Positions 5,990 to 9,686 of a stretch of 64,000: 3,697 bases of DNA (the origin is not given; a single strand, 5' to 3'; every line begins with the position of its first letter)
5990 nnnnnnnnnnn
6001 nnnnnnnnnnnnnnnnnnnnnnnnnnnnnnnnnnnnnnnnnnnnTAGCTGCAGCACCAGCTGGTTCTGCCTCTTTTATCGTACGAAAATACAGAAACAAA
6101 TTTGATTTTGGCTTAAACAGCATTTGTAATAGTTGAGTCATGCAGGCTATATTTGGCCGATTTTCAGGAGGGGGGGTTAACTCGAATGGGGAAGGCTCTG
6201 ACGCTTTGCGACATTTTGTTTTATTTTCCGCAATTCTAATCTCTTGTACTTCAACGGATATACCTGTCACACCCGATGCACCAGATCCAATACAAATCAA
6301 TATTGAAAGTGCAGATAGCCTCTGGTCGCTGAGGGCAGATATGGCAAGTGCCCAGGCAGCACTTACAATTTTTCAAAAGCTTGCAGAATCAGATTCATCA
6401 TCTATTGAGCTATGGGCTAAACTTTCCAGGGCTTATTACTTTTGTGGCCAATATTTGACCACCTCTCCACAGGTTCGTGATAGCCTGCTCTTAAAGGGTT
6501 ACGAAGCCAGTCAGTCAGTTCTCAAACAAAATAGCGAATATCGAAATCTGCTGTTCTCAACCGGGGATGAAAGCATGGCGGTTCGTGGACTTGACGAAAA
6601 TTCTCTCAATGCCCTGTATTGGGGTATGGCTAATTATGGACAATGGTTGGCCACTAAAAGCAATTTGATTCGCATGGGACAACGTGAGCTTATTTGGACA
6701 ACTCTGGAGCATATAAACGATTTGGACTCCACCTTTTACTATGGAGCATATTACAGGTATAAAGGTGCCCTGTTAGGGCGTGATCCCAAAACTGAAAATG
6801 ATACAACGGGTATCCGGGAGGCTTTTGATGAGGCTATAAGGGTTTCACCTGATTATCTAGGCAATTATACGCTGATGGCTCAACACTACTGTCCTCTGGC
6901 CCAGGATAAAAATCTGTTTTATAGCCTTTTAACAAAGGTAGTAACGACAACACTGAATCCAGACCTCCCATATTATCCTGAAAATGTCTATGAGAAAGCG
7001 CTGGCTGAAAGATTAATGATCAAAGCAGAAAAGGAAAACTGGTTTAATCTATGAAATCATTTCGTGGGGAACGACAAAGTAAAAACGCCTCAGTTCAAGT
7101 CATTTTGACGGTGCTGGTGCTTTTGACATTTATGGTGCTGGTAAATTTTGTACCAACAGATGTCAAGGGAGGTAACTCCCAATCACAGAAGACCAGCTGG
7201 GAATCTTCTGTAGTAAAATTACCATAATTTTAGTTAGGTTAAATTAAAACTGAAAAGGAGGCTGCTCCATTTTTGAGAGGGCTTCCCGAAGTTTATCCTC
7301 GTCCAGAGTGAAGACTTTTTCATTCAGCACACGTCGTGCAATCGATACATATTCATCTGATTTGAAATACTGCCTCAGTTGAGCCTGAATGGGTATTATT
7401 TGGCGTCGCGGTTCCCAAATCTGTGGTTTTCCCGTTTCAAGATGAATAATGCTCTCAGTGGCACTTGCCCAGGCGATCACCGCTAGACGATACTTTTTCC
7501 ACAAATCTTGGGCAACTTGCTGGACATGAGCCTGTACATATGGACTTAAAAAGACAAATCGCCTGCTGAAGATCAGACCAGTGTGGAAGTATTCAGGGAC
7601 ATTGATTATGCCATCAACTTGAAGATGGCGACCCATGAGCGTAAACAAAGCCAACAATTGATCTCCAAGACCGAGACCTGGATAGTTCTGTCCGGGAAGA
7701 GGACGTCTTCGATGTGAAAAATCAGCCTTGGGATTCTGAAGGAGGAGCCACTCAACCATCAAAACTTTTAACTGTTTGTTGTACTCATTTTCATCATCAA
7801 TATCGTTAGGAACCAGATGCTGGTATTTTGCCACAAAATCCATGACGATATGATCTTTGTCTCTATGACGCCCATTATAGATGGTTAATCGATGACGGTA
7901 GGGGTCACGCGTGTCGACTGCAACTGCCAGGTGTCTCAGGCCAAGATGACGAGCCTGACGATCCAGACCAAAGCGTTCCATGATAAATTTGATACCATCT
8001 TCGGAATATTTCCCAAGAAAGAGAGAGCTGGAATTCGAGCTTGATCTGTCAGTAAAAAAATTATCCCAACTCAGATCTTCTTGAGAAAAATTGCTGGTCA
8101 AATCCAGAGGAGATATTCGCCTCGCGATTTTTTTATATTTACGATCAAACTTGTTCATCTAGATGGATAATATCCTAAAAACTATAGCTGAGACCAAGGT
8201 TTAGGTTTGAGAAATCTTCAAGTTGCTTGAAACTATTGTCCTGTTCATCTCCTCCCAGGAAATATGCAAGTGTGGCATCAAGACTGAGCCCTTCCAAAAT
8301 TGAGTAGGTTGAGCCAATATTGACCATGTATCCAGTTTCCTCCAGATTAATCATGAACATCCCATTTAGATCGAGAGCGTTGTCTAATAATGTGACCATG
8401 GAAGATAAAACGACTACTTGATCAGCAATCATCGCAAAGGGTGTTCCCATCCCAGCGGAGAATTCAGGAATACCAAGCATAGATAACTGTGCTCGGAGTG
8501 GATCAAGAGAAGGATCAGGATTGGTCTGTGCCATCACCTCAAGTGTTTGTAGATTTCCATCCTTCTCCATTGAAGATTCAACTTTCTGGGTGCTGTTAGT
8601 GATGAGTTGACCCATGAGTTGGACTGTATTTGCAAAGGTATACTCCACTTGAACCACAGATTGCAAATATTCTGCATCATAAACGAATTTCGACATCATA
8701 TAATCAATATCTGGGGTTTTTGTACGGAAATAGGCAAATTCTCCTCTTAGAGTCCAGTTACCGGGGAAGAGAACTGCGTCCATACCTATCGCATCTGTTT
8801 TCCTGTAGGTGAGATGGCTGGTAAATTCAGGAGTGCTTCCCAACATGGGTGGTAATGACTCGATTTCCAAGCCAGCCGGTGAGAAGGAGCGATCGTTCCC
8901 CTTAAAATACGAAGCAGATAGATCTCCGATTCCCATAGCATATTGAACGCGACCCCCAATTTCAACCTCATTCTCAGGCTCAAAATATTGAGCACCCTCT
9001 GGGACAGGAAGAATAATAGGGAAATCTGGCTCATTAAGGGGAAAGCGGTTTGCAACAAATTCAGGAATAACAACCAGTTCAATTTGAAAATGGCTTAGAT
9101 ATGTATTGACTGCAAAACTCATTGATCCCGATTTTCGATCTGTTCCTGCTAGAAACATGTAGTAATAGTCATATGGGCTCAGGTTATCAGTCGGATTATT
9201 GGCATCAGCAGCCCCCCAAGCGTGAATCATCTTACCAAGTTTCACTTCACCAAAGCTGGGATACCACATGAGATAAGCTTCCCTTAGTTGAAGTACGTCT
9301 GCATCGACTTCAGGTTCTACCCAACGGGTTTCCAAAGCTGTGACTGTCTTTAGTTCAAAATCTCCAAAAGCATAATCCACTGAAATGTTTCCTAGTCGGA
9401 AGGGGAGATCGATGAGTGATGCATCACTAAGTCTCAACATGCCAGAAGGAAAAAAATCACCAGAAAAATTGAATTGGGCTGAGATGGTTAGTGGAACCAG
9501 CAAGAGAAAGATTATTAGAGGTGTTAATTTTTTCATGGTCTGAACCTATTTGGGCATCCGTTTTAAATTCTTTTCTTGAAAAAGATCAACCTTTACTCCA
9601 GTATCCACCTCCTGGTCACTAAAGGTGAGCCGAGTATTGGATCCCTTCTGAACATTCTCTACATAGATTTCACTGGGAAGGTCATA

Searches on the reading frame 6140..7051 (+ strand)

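Call 3: search_protein_families(library=pfam, proteins=[window:6140-7051:+], max_evalue=1)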
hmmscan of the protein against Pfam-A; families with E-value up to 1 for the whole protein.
window:6140-7051:+ (304 aa): 3 families
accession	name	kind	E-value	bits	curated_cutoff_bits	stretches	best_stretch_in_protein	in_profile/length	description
PF16811.11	TAtT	-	1e-13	51.7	26.5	1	115-293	72-256/263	TRAP transporter T-component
PF14559.12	TPR_19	-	0.038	14.8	25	1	71-105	7-41/68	Tetratricopeptide repeat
PF13431.12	TPR_17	-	0.27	12.1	24.4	0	78-106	2-30/34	Tetratricopeptide repeat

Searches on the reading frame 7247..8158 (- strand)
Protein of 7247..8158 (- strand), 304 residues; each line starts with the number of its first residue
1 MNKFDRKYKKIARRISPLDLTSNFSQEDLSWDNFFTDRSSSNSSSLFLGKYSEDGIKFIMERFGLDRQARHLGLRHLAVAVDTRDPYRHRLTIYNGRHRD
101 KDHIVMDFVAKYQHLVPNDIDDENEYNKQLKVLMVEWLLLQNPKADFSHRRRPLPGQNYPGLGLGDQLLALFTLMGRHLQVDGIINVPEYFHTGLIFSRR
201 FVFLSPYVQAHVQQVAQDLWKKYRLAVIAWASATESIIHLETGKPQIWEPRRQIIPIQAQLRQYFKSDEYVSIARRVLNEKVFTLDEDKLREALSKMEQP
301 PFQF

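Call 3: search_protein_families(library=pfam, proteins=[window:7247-8158:-], max_evalue=1)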
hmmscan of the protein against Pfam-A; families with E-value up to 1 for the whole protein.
window:7247-8158:- (304 aa): 1 family
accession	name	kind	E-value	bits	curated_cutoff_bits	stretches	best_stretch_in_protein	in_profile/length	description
PF22560.2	GMT-wHTH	-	0.011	16.5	27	0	205-231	55-81/82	GMT-like wHTH domain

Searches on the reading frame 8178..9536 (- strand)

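Call 3: search_protein_families(library=pfam, proteins=[window:8178-9536:-], max_evalue=1)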
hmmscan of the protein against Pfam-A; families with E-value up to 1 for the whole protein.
window:8178-9536:- (453 aa): 1 family
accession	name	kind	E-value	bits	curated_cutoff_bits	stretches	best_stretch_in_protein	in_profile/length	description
PF13505.12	OMP_b-brl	-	0.01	16.4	28.7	1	296-453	49-175/175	Outer membrane protein beta-barrel domain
